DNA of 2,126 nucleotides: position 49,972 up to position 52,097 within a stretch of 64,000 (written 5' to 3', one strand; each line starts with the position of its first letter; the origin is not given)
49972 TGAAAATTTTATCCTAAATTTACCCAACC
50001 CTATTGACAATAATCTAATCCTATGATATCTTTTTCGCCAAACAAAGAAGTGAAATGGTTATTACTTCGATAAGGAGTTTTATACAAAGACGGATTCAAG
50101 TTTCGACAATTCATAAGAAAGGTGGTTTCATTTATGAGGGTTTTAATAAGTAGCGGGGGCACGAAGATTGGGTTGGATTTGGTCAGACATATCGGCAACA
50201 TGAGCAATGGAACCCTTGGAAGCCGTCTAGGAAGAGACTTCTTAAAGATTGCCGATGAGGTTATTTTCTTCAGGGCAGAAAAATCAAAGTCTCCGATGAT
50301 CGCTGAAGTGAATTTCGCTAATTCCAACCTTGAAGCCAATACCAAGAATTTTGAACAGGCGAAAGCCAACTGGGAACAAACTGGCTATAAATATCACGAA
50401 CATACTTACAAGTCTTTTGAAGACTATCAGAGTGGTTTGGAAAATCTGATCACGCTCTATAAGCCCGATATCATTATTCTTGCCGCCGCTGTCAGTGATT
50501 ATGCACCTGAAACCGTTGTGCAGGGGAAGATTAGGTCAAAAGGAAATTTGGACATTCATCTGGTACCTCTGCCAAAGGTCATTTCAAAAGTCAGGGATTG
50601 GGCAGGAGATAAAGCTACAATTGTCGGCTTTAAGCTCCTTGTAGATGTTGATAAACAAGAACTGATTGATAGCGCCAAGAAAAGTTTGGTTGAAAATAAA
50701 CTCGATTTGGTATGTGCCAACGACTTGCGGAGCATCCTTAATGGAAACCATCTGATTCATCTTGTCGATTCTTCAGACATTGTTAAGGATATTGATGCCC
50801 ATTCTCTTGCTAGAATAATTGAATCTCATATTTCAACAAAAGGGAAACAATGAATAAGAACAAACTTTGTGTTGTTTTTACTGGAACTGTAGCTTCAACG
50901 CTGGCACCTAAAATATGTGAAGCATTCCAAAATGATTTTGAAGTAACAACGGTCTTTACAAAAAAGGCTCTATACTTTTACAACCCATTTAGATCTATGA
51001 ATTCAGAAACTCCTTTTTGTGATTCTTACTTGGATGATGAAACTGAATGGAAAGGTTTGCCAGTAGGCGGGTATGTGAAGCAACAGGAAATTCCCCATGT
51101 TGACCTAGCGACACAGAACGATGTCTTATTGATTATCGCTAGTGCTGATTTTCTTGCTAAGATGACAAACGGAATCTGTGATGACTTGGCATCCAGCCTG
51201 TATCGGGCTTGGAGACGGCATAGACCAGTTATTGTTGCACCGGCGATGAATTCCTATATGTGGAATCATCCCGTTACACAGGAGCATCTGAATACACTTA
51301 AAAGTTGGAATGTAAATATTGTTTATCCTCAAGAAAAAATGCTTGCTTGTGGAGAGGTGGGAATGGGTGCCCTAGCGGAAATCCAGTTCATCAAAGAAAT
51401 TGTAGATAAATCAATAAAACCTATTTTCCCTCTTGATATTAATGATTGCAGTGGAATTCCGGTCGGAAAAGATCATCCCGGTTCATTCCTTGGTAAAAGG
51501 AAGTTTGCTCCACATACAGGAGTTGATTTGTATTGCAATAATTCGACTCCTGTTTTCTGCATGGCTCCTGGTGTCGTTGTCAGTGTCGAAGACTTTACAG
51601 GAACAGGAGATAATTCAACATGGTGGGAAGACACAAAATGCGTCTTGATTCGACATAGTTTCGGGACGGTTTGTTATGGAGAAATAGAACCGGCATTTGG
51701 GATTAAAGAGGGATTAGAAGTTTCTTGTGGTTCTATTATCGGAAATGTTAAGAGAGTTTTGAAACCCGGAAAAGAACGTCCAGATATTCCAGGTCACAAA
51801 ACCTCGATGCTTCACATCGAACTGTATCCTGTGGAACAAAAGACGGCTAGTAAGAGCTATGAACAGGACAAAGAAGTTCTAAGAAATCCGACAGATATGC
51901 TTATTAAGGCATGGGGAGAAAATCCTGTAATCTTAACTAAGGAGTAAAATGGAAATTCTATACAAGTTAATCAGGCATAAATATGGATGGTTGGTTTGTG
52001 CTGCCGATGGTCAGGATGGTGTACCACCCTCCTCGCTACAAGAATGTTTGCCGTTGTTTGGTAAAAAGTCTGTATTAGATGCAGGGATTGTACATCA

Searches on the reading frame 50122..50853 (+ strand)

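Call 71: search_protein_families(library=pfam, proteins=[window:50122-50853:+], max_evalue=0.001)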
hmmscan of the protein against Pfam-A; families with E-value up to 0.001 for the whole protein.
window:50122-50853:+ (243 aa): 1 family
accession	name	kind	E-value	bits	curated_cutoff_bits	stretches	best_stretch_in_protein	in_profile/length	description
PF04127.22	DFP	-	1.7e-27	96.8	22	2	92-204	62-171/186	DNA/pantothenate metabolism flavoprotein C-terminal domain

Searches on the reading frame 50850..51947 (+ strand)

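Call 71: search_protein_families(library=pfam, proteins=[window:50850-51947:+], max_evalue=0.001)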
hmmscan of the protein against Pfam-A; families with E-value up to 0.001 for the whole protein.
window:50850-51947:+ (365 aa): 2 families
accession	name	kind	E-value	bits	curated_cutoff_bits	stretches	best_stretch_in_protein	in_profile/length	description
PF02441.25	Flavoprotein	-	4.8e-21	75.5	22.7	1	5-190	2-160/162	Flavoprotein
PF01551.29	Peptidase_M23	-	1.2e-06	29.1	28.7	1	221-303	2-75/96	Peptidase family M23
